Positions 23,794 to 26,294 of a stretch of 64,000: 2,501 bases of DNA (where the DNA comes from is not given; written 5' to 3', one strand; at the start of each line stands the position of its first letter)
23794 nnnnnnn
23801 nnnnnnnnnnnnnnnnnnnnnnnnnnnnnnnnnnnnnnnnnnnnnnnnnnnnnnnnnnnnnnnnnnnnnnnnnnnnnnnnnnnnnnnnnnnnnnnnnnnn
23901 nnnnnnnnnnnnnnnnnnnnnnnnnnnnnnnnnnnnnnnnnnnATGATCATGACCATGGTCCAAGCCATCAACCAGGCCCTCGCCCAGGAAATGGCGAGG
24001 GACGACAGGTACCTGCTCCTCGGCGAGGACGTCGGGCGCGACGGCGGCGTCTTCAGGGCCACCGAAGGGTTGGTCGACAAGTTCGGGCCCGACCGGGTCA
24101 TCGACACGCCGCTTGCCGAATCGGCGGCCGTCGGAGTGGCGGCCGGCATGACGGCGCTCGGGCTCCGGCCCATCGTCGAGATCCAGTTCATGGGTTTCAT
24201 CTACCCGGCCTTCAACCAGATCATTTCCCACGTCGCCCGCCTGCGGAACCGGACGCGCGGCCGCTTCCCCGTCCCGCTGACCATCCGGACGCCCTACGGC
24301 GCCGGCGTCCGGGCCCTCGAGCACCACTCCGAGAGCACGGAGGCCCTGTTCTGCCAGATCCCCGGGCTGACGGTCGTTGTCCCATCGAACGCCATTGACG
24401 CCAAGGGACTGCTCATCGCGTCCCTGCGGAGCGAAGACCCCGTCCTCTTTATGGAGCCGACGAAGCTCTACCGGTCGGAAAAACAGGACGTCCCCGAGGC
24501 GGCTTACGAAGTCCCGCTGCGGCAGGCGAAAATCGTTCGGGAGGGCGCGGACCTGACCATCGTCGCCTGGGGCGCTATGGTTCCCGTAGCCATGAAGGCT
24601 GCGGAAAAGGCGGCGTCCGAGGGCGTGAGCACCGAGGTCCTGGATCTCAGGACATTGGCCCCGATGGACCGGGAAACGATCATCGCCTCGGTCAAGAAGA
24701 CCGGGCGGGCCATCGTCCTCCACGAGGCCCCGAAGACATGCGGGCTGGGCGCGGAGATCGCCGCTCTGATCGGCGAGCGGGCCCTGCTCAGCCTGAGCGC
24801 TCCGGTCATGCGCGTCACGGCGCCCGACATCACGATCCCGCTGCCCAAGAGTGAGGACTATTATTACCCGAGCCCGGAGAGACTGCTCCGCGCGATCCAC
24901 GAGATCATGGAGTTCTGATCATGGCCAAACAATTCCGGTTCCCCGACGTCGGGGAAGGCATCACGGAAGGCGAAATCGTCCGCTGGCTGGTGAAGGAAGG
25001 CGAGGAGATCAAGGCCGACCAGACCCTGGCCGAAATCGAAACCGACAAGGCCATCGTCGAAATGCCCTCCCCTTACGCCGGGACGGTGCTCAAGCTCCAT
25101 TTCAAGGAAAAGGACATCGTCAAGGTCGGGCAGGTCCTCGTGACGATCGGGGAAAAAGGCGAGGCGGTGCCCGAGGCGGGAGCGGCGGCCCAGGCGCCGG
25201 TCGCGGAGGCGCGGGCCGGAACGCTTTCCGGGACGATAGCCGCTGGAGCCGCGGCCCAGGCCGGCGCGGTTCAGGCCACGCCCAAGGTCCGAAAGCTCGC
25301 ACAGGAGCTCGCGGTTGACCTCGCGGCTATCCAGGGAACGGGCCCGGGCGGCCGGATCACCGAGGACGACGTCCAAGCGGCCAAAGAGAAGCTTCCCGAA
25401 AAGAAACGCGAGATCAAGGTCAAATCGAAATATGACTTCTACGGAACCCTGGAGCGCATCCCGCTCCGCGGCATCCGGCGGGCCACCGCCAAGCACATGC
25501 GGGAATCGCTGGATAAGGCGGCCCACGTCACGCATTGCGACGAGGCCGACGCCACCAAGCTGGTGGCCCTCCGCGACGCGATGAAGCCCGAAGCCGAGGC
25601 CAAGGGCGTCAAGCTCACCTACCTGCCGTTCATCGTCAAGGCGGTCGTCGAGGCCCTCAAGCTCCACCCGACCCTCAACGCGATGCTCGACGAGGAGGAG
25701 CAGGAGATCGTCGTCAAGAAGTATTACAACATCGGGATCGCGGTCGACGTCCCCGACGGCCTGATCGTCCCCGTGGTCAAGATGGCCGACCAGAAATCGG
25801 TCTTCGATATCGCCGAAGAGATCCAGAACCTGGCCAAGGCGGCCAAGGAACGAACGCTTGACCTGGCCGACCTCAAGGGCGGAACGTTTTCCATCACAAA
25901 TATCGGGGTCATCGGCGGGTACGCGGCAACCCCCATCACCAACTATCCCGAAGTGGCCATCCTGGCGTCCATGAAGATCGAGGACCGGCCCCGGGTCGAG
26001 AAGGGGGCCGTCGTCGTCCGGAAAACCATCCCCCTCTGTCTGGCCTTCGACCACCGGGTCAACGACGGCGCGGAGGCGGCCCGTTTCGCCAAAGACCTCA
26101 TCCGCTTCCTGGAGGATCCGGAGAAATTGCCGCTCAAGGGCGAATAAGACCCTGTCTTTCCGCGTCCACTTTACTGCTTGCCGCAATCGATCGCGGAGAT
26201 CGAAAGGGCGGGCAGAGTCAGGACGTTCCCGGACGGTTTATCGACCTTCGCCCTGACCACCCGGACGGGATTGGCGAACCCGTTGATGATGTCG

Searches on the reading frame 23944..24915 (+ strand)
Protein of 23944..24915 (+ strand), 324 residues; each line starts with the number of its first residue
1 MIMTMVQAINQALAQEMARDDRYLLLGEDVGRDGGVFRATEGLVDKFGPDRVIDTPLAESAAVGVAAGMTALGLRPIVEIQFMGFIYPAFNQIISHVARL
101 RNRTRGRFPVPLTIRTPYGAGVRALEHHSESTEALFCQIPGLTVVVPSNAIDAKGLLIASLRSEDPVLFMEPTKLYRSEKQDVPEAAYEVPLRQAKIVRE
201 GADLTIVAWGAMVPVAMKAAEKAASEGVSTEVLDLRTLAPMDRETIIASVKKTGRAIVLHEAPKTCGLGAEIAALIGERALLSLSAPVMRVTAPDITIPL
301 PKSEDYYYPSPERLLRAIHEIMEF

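Call 3: search_protein_families(library=pfam, proteins=[window:23944-24915:+], max_evalue=0.1)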
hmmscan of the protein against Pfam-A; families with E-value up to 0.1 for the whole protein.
window:23944-24915:+ (324 aa): 4 families
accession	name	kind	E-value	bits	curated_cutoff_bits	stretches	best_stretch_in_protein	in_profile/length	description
PF02779.29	Transket_pyr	-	1.6e-43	148.8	27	1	3-177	3-173/174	Transketolase, pyrimidine binding domain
PF02780.25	Transketolase_C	-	9.9e-40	135.7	25.9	1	194-313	2-123/124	Transketolase, C-terminal domain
PF17147.9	PFOR_II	-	0.0052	17.5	27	1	202-275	1-77/102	Pyruvate:ferredoxin oxidoreductase core domain II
PF22613.1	Transketolase_C_1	-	0.013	16.2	27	1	200-236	10-46/113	Transketolase-like TK C-terminal domain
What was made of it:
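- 23944..24918 (+): E1 beta. Transket_pyr and Transketolase_C (call 3).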

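Call 57: search_protein_families(library=ncbifam, proteins=[window:23944-24915:+], max_evalue=0.00001)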
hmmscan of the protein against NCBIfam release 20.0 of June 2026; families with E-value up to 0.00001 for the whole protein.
window:23944-24915:+ (324 aa): 8 families
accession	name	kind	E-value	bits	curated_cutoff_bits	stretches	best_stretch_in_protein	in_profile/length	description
NF006667.0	PRK09212.1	subfamily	1.3e-90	303.7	321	1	2-322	3-323/327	pyruvate dehydrogenase complex E1 component subunit beta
NF008854.0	PRK11892.1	equivalog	5.4e-85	285.8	454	1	3-320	142-460/464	pyruvate dehydrogenase complex E1 component subunit beta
TIGR00204.1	dxs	equivalog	1.8e-24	86.2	465.95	1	40-299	343-589/616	1-deoxy-D-xylulose-5-phosphate synthase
NF004559.0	PRK05899.2-5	equivalog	3.7e-22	78.3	488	1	11-290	326-590/627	transketolase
NF003933.0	PRK05444.2-2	equivalog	1.2e-21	76.9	395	1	45-299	331-579/606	1-deoxy-D-xylulose-5-phosphate synthase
NF008968.0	PRK12315.1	subfamily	3.3e-16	58.7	510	1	48-281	319-542/582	1-deoxy-D-xylulose-5-phosphate synthase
NF004556.0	PRK05899.2-2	equivalog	5e-10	38.3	575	1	187-280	505-597/639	transketolase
NF041170.1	Oxoac_fdxalpha_Archa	equivalog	9.5e-06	24.2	800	0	177-266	493-584/636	2-oxoacid:ferredoxin oxidoreductase subunit alpha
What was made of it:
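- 23944..24918 (+): NF006667 at 303.7 bits, just below its cut-off of 321 (call 57).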

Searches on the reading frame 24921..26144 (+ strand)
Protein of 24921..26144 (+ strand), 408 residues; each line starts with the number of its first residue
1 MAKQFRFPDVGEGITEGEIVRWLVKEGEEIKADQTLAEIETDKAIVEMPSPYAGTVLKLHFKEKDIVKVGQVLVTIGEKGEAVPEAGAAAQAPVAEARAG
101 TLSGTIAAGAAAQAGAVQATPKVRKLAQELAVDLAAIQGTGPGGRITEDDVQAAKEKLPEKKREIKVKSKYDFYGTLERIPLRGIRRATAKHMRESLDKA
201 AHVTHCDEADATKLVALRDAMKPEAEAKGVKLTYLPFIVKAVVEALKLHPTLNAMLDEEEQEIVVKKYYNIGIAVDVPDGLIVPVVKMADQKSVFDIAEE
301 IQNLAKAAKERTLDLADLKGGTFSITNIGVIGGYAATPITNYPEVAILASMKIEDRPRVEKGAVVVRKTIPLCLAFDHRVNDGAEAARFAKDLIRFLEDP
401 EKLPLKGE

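Call 3: search_protein_families(library=pfam, proteins=[window:24921-26144:+], max_evalue=0.1)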
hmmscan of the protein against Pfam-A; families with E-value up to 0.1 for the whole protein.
window:24921-26144:+ (408 aa): 7 families
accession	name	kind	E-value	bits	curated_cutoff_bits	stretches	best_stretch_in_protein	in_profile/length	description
PF00198.28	2-oxoacid_dh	-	7.1e-87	291.1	23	1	177-403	4-230/232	2-oxoacid dehydrogenases acyltransferase (catalytic domain)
PF00364.28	Biotin_lipoyl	-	5.7e-23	81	22.1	1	3-76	1-73/73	Biotin-requiring enzyme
PF02817.22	E3_binding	-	2.6e-17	63.2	23.7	1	117-152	1-36/36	e3 binding domain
PF13533.13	Biotin_lipoyl_2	-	1.3e-08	34.9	29.8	2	16-40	8-32/32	Biotin-lipoyl like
PF13437.12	HlyD_3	-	2.2e-05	25.6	22.2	1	50-103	4-51/106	HlyD family secretion protein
PF01597.25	GCV_H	-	0.0011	19.3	22.2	1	23-58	38-73/122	Glycine cleavage H-protein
PF05896.17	NQRA_N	-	0.0013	19.3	25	0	31-75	14-58/94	NqrA N-terminal barrel-sandwich hybrid domain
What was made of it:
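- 24921..26147 (+): E2 dihydrolipoyl acyltransferase with a lipoyl domain, an E3/E1-binding domain and a catalytic domain. The proposed client of TrxL. Biotin_lipoyl, E3_binding and 2-oxoacid_dh (call 3).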

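Call 57: search_protein_families(library=ncbifam, proteins=[window:24921-26144:+], max_evalue=0.00001)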
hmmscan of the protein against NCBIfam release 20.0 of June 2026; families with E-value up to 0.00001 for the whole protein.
window:24921-26144:+ (408 aa): 16 families
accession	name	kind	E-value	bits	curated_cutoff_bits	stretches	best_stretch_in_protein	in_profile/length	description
NF008814.0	PRK11854.1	equivalog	4.3e-112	375.6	722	1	3-403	208-635/637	pyruvate dehydrogenase complex dihydrolipoyllysine-residue acetyltransferase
TIGR01348.1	PDHac_trf_long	equivalog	1.8e-97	327.3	552.1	1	3-403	156-585/587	dihydrolipoyllysine-residue acetyltransferase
NF004309.0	PRK05704.1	equivalog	5.5e-94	315.8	449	1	4-405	4-406/408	2-oxoglutarate dehydrogenase complex dihydrolipoyllysine-residue succinyltransferase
TIGR01347.1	sucB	equivalog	2.8e-90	303.5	378.65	1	6-405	4-402/404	dihydrolipoyllysine-residue succinyltransferase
TIGR02927.1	SucB_Actino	equivalog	2e-89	300.9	423.45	2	93-399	242-570/579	2-oxoglutarate dehydrogenase, E2 component, dihydrolipoamide succinyltransferase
TIGR01349.1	PDHac_trf_mito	equivalog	3.6e-67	227.4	445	2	97-403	121-435/437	pyruvate dehydrogenase complex dihydrolipoamide acetyltransferase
NF008815.0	PRK11857.1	equivalog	1.7e-64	218.2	378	1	117-403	4-305/308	dihydrolipoamide acetyltransferase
NF011416.0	PRK14843.1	equivalog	4.1e-52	177.2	429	2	165-400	106-342/347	dihydrolipoamide acetyltransferase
NF008907.0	PRK12270.1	equivalog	1.2e-23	82.9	878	1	122-397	96-361/1241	multifunctional oxoglutarate decarboxylase/oxoglutarate dehydrogenase thiamine pyrophosphate-binding subunit/dihydrolipoyllysine-residue suc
NF011457.0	PRK14875.1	equivalog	3.5e-19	69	307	1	2-156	3-127/372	acetoin dehydrogenase dihydrolipoyllysine-residue acetyltransferase subunit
NF008854.0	PRK11892.1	equivalog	1.5e-13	50.2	454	1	1-121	1-123/464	pyruvate dehydrogenase complex E1 component subunit beta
NF004173.0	PRK05641.1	equivalog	8.9e-09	36.1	199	1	16-77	92-153/153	putative acetyl-CoA carboxylase biotin carboxyl carrier protein subunit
NF006079.0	PRK08225.1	equivalog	2e-06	27.8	95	0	17-76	10-69/70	acetyl-CoA carboxylase biotin carboxyl carrier protein subunit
NF006761.0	PRK09282.1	domain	2e-06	26.6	402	1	16-76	529-589/591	pyruvate carboxylase subunit B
NF005457.0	PRK07051.1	equivalog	4.3e-06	26.8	87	0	24-77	26-79/80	acetyl-CoA carboxylase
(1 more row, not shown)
